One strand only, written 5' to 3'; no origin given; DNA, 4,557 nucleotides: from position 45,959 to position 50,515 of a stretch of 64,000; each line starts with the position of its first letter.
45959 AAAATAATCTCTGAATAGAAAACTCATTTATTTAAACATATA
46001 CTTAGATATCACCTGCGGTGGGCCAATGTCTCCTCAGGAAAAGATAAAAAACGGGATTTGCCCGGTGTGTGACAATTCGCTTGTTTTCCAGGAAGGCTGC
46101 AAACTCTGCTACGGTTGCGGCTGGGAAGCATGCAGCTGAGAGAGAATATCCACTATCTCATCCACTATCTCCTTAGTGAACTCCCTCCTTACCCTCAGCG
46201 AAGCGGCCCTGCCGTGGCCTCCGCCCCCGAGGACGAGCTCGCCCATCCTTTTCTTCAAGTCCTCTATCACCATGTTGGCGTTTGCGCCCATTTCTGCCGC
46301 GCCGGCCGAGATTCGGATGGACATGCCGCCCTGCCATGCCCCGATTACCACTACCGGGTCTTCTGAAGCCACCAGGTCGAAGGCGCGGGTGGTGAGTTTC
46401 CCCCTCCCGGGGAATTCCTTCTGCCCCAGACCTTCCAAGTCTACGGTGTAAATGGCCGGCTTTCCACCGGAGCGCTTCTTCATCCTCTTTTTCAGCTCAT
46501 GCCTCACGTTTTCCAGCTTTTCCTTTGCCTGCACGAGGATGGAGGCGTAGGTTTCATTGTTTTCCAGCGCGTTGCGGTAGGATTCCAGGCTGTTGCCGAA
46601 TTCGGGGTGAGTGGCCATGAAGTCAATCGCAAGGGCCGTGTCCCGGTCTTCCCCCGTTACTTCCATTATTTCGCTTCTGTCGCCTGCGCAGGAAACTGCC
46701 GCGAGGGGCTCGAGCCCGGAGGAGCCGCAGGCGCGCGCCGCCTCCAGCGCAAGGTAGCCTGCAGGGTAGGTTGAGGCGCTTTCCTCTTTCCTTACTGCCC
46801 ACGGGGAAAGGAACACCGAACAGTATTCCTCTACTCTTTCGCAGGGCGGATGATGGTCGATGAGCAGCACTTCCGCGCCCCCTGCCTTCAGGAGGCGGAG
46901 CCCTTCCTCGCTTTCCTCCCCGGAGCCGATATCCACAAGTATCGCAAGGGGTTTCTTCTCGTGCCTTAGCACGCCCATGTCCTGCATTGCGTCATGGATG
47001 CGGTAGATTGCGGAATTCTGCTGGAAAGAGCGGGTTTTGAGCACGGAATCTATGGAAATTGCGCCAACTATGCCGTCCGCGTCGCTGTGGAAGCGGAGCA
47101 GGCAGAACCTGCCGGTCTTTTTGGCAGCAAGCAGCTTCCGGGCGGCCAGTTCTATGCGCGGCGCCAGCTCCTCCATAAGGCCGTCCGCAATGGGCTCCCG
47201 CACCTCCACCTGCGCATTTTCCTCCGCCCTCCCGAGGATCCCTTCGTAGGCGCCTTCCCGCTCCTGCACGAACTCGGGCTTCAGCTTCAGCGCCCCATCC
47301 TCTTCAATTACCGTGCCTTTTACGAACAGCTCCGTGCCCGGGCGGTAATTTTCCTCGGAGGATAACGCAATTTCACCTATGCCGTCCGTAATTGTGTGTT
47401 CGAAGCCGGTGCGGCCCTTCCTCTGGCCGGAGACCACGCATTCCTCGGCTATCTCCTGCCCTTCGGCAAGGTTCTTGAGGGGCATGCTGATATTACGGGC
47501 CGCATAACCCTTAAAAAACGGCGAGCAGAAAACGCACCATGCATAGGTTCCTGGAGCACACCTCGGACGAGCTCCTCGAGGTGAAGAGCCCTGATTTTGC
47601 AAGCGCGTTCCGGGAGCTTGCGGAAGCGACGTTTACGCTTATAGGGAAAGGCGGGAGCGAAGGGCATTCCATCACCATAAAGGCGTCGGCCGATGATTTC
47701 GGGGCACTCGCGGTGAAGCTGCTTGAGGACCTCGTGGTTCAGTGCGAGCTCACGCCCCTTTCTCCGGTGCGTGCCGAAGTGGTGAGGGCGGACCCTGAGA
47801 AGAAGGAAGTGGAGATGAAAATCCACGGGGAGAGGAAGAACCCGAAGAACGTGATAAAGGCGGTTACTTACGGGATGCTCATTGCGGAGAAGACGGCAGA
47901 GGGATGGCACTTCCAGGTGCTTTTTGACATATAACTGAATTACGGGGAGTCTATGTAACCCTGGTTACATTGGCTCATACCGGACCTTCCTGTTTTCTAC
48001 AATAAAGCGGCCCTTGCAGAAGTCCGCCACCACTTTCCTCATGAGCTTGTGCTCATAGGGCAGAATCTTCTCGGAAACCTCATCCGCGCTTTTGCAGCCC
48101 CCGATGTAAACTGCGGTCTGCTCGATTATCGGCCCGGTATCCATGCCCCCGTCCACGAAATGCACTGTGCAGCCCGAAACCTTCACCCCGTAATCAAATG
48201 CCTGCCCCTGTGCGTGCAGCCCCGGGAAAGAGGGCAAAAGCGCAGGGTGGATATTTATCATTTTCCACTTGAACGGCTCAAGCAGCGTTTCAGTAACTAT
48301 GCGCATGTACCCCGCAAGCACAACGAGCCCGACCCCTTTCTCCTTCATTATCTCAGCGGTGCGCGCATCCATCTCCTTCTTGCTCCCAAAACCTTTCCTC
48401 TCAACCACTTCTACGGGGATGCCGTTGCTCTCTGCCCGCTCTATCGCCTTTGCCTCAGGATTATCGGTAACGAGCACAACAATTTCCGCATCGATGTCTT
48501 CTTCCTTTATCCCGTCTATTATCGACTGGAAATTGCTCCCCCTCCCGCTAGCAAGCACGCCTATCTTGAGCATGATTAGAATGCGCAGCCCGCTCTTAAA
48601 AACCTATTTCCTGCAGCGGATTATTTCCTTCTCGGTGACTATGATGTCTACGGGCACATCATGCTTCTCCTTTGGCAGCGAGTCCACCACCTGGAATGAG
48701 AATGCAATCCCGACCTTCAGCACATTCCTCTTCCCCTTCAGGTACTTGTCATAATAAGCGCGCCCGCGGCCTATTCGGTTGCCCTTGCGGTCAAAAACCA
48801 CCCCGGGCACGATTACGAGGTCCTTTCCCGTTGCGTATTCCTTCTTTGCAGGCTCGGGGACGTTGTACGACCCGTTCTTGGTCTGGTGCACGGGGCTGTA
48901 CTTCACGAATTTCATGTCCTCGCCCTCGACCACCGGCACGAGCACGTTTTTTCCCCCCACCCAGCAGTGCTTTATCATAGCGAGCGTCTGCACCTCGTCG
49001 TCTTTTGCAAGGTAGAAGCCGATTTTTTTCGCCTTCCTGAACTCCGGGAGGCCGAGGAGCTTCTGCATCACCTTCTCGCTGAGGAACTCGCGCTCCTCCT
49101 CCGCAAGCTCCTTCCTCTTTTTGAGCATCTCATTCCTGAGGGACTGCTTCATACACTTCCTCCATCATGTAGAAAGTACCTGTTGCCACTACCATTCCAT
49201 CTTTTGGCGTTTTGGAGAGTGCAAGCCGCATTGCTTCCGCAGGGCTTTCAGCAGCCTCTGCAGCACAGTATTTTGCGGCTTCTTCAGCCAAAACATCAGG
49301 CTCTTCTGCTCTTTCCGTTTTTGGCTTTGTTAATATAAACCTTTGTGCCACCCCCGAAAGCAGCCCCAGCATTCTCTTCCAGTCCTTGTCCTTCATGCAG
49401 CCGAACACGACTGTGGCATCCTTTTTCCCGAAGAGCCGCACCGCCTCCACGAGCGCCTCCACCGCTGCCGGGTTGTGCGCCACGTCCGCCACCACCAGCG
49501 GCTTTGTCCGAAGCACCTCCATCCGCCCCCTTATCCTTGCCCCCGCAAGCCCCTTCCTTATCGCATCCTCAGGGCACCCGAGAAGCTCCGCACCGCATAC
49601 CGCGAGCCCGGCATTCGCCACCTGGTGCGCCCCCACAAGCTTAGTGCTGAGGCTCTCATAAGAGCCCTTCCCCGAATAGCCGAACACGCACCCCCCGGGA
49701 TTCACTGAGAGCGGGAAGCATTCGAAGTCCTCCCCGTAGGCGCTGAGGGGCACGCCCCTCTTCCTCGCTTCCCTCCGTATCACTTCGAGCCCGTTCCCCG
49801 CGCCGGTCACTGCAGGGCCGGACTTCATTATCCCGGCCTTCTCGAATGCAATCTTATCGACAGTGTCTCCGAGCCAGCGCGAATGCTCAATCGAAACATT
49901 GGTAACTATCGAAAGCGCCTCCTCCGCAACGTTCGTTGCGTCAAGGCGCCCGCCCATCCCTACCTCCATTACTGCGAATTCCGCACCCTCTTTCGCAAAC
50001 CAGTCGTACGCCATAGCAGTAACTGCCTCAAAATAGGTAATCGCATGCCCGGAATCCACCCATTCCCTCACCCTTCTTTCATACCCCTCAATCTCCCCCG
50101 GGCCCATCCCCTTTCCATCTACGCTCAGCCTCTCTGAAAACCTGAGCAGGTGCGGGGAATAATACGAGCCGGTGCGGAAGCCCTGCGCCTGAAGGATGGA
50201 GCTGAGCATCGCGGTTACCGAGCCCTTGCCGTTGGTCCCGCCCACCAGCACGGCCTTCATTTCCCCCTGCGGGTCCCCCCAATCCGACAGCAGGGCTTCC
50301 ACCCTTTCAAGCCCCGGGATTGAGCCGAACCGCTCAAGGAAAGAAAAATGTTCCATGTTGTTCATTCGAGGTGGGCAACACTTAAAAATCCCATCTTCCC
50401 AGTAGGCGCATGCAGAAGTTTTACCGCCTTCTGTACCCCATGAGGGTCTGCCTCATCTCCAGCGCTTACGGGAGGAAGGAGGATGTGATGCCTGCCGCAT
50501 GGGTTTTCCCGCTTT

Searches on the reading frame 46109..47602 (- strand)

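Call 61: search_protein_families(library=pfam, proteins=[window:46109-47602:-], max_evalue=0.001)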
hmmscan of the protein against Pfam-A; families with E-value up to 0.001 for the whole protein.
window:46109-47602:- (497 aa): 2 families
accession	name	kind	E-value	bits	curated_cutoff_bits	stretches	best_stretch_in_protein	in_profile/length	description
PF01368.27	DHH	-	4.4e-06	27.4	28.1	1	172-262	7-81/125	DHH family, N-terminal domain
PF02272.25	DHHA1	-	4.2e-05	24.4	25.9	1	414-488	30-101/102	DHHA1 domain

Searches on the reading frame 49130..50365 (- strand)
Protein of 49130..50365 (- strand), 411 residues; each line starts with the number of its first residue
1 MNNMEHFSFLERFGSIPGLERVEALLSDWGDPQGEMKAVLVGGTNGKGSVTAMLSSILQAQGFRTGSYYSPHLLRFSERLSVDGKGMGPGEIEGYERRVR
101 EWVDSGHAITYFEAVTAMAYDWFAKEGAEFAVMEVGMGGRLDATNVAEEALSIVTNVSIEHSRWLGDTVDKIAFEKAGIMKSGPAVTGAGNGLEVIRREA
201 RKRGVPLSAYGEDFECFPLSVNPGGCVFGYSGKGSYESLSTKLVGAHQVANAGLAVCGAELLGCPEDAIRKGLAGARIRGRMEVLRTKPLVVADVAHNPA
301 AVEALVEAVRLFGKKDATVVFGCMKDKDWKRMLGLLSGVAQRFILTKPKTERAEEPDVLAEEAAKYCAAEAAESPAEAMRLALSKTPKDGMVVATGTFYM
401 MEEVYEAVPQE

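Call 61: search_protein_families(library=pfam, proteins=[window:49130-50365:-], max_evalue=0.001)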
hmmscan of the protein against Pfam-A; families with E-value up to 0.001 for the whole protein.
window:49130-50365:- (411 aa): 2 families
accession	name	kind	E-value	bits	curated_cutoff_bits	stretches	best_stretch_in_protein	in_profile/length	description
PF02875.26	Mur_ligase_C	-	5.3e-21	76.2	28.4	1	280-397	1-126/127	Mur ligase, glutamate ligase domain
PF08245.18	Mur_ligase_M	-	4.1e-12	46.9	24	1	41-257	1-198/200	Mur ligase middle domain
